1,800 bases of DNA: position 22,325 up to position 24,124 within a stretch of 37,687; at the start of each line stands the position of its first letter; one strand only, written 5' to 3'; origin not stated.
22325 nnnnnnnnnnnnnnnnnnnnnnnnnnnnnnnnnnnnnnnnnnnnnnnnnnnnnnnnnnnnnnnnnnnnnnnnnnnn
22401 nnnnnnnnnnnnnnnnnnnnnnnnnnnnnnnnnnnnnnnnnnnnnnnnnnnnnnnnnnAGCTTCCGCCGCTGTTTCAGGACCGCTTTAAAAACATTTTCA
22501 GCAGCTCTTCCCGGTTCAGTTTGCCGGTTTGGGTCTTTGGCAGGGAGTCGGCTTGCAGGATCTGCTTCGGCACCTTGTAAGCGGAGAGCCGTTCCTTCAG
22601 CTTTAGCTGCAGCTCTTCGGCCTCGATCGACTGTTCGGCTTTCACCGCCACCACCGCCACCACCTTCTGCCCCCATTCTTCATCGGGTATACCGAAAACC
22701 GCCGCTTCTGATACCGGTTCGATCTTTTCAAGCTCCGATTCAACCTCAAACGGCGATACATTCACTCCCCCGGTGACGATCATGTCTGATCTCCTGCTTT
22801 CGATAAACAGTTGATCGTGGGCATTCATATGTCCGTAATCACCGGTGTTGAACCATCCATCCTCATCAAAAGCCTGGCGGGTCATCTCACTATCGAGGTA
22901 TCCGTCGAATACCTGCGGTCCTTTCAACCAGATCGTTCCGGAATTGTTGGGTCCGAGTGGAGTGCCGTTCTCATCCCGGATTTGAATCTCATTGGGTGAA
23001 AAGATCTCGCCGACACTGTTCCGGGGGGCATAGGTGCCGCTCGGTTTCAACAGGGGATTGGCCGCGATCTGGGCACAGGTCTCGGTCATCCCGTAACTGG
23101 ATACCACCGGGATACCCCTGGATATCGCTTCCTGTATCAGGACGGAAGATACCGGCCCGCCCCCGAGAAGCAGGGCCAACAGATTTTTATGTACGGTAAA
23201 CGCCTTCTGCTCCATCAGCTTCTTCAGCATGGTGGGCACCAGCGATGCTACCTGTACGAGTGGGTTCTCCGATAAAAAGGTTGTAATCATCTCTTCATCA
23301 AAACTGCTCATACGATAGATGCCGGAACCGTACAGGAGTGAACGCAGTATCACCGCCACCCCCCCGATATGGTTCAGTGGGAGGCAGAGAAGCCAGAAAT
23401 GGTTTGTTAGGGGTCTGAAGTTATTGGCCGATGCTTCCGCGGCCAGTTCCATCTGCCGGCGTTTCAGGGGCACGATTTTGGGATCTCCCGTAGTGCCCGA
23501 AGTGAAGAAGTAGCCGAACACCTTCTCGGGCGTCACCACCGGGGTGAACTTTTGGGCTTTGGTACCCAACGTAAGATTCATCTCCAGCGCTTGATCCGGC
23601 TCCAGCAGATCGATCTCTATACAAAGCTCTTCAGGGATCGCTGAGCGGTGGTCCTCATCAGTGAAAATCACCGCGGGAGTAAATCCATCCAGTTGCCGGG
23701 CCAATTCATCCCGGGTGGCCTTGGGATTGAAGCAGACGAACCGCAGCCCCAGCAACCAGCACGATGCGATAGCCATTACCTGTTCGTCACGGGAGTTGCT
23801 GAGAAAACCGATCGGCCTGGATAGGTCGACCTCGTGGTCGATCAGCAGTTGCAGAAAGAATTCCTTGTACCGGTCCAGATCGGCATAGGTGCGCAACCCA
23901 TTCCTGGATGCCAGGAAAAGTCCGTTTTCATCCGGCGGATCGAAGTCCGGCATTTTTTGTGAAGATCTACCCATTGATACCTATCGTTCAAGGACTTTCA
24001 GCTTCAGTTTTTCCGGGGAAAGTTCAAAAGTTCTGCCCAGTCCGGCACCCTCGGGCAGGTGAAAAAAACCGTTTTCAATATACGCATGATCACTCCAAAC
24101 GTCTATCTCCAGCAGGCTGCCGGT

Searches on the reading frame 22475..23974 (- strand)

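Call 43: search_protein_families(library=pfam, proteins=[window:22475-23974:-], max_evalue=0.001)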
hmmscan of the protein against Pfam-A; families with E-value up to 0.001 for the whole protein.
window:22475-23974:- (499 aa): 2 families
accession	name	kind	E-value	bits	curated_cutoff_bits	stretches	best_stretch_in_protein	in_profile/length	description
PF00501.34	AMP-binding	-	2.4e-46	158.7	29.9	1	28-360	22-384/384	AMP-binding enzyme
PF13193.12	AMP-binding_C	-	6.8e-18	65.8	24.5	1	410-485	1-76/76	AMP-binding enzyme C-terminal domain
